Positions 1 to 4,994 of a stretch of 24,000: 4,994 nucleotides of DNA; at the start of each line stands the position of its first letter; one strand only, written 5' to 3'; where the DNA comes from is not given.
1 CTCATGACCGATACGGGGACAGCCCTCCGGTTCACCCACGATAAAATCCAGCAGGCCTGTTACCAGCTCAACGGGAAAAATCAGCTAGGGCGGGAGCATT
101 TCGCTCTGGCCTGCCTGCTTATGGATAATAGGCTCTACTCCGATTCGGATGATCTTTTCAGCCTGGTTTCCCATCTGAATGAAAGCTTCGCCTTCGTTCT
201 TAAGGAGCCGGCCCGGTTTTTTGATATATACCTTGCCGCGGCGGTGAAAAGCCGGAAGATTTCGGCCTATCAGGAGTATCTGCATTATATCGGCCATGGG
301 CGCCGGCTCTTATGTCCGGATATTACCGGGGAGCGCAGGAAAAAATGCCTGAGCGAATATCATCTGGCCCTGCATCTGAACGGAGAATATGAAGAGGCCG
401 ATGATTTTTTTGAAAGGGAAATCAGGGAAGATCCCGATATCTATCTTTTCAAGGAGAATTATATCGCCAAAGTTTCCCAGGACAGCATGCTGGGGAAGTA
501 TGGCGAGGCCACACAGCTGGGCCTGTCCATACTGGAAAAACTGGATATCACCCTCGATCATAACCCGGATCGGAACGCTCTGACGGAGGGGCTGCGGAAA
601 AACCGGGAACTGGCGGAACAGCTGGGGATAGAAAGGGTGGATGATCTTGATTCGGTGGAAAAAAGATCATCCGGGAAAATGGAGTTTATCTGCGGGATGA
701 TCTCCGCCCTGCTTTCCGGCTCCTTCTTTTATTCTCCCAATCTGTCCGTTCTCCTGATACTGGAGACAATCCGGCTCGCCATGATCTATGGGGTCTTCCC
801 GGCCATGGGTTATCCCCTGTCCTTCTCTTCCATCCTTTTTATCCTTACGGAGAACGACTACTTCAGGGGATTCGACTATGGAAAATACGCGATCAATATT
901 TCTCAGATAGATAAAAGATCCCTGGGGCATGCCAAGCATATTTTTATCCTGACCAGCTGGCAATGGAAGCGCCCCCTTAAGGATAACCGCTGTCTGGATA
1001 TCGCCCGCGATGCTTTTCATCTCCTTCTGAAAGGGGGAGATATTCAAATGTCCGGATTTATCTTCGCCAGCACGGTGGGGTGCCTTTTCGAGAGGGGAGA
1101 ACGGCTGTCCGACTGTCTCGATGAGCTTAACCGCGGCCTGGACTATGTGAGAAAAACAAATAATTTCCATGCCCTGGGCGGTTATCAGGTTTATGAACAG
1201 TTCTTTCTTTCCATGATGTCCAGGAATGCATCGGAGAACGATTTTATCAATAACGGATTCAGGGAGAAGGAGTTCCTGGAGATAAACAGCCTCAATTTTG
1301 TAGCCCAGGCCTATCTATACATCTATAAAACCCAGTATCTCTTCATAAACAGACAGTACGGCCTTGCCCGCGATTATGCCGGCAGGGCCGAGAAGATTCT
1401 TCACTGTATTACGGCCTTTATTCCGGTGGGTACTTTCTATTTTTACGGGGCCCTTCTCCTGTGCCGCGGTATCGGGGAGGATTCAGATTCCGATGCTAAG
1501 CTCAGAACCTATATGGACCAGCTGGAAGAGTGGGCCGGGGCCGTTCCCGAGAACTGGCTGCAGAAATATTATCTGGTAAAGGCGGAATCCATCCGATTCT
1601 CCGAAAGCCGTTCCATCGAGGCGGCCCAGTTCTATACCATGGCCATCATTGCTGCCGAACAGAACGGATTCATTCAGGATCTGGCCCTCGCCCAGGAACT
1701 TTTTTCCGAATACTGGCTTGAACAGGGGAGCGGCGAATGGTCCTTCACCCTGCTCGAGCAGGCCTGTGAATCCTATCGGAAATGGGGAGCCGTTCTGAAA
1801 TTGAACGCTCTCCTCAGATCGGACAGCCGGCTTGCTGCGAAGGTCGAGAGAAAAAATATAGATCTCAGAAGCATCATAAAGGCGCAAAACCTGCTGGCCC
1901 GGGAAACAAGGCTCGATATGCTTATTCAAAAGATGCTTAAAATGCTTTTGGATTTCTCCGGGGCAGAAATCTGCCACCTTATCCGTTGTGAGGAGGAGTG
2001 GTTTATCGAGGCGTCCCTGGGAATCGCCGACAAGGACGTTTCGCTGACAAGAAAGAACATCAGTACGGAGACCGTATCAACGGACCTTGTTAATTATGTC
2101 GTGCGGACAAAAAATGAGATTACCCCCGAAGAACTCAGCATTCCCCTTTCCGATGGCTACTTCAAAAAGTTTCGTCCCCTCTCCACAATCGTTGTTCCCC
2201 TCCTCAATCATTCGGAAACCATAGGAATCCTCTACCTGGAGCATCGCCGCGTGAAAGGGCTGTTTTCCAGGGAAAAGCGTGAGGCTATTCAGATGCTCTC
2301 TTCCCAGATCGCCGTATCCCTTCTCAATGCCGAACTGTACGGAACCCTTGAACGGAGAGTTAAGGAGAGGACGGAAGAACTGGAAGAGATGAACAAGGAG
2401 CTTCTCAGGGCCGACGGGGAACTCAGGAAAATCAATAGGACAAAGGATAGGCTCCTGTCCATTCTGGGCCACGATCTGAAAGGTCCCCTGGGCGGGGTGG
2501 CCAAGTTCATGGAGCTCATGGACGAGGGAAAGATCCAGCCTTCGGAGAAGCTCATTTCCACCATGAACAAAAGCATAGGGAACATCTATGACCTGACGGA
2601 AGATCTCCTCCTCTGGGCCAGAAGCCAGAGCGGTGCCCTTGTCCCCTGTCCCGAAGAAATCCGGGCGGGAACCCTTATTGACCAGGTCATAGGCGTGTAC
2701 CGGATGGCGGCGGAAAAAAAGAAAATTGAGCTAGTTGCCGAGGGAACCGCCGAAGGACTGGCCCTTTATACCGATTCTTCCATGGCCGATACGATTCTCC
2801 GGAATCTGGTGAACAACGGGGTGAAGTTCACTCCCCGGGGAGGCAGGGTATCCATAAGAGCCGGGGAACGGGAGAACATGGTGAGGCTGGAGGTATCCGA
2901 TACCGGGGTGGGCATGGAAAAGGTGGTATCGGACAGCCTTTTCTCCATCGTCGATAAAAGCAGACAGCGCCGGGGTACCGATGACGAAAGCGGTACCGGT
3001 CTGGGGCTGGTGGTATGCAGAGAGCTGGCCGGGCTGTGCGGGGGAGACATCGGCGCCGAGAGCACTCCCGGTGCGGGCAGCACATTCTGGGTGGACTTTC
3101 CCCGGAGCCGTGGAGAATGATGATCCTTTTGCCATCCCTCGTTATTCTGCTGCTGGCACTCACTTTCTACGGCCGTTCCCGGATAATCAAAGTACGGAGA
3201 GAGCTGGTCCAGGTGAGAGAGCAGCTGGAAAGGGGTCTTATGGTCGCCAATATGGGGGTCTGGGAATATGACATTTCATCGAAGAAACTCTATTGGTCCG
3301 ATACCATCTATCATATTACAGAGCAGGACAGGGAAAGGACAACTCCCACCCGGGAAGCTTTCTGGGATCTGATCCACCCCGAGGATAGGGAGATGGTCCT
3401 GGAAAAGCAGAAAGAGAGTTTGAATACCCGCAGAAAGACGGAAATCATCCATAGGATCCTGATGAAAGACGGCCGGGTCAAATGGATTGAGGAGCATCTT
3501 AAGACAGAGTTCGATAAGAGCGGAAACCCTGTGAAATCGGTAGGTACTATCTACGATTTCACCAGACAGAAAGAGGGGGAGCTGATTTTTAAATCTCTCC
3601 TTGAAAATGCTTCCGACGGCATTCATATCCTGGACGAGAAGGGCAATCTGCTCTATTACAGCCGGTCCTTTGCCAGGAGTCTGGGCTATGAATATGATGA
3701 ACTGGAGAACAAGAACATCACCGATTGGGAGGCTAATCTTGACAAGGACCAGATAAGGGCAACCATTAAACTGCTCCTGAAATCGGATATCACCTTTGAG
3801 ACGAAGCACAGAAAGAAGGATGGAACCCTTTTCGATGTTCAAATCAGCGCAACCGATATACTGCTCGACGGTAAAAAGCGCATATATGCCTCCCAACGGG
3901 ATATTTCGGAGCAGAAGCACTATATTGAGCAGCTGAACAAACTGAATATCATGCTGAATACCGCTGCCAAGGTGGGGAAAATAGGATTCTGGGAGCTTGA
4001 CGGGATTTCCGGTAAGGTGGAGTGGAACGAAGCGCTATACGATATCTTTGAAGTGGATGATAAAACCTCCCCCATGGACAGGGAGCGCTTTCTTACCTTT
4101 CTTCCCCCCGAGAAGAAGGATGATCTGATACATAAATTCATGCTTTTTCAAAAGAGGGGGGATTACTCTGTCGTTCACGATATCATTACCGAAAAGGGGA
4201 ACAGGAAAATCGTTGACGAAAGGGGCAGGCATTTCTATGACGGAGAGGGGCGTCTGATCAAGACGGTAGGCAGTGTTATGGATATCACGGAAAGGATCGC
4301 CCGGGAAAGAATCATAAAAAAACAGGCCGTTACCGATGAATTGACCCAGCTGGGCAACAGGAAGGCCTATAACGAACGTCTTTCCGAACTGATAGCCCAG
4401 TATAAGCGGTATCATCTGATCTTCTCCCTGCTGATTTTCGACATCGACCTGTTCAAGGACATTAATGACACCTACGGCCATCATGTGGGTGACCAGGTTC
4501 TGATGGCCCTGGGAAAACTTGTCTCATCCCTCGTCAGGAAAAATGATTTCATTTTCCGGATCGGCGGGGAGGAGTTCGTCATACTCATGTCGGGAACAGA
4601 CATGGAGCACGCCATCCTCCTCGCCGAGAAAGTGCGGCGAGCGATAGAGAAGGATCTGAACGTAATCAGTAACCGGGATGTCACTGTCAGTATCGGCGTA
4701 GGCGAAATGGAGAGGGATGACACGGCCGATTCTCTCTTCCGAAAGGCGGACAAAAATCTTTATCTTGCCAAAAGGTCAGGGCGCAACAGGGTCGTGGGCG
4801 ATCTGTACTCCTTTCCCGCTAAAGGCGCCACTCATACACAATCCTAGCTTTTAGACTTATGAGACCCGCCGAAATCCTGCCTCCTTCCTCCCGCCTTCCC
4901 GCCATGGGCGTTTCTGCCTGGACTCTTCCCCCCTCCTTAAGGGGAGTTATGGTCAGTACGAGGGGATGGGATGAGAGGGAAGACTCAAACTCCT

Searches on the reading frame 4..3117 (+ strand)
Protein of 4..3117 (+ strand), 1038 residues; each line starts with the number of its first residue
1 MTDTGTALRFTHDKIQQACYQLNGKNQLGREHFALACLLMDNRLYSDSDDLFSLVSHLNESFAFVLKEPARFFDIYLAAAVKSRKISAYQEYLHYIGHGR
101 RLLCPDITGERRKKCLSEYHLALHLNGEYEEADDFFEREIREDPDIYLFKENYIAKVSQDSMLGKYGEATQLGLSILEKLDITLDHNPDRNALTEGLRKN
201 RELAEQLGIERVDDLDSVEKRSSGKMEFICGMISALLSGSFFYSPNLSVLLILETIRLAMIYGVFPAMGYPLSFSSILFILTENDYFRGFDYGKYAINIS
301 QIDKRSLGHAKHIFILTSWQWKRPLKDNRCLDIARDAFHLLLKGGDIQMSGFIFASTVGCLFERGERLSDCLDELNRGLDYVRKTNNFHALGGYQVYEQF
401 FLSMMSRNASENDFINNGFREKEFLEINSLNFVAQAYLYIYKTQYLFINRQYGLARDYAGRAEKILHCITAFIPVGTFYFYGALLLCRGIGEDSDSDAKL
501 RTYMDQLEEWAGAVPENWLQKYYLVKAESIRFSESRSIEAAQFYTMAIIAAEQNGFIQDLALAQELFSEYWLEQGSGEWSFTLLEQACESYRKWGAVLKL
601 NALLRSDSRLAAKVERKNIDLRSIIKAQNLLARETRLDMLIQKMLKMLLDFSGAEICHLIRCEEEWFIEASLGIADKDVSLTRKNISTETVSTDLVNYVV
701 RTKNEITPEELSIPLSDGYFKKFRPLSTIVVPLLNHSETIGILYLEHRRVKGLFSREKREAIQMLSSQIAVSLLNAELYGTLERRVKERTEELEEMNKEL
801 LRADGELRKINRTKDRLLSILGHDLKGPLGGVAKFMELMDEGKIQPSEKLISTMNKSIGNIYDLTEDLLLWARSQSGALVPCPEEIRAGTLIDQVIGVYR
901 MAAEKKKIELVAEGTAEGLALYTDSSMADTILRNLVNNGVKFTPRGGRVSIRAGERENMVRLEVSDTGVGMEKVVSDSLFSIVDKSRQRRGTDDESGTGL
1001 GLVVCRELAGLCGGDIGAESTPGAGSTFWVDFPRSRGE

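Call 12: search_protein_families(library=pfam, proteins=[window:4-3117:+], max_evalue=0.001)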
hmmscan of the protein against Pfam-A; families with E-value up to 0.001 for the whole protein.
window:4-3117:+ (1038 aa): 4 families
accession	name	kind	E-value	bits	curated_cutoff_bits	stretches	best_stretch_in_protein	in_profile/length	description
PF02518.31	HATPase_c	-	3.1e-21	76.3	26.4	1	925-1034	3-109/111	Histidine kinase-, DNA gyrase B-, and HSP90-like ATPase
PF01590.32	GAF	-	2.6e-08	34.9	22.4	1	637-773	2-133/133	GAF domain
PF00512.31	HisKA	-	4.3e-05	23.9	26.9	1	814-877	2-66/66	His Kinase A (phospho-acceptor) domain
PF13185.12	GAF_2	-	0.0002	22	28.6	1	637-771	4-133/136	GAF domain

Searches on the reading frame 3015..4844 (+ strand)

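Call 12: search_protein_families(library=pfam, proteins=[window:3015-4844:+], max_evalue=0.001)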
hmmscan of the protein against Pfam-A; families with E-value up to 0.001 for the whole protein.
window:3015-4844:+ (610 aa): 6 families
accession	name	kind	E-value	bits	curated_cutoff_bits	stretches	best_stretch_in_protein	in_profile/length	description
PF00990.26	GGDEF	-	4e-42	144.2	23.8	1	438-592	1-161/161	Diguanylate cyclase, GGDEF domain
PF08447.18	PAS_3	-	6.8e-30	103.6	25.6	2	92-179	2-89/89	PAS fold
PF13426.13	PAS_9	-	6.1e-17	62.2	27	1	200-299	1-103/103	PAS domain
PF00989.32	PAS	-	8e-15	55.3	22.6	2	192-288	3-102/113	PAS fold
PF08448.16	PAS_4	-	2.6e-10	41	23.1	1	196-301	1-109/110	PAS fold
PF13188.13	PAS_8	-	2e-06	27.9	21.8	1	192-235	3-47/65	PAS domain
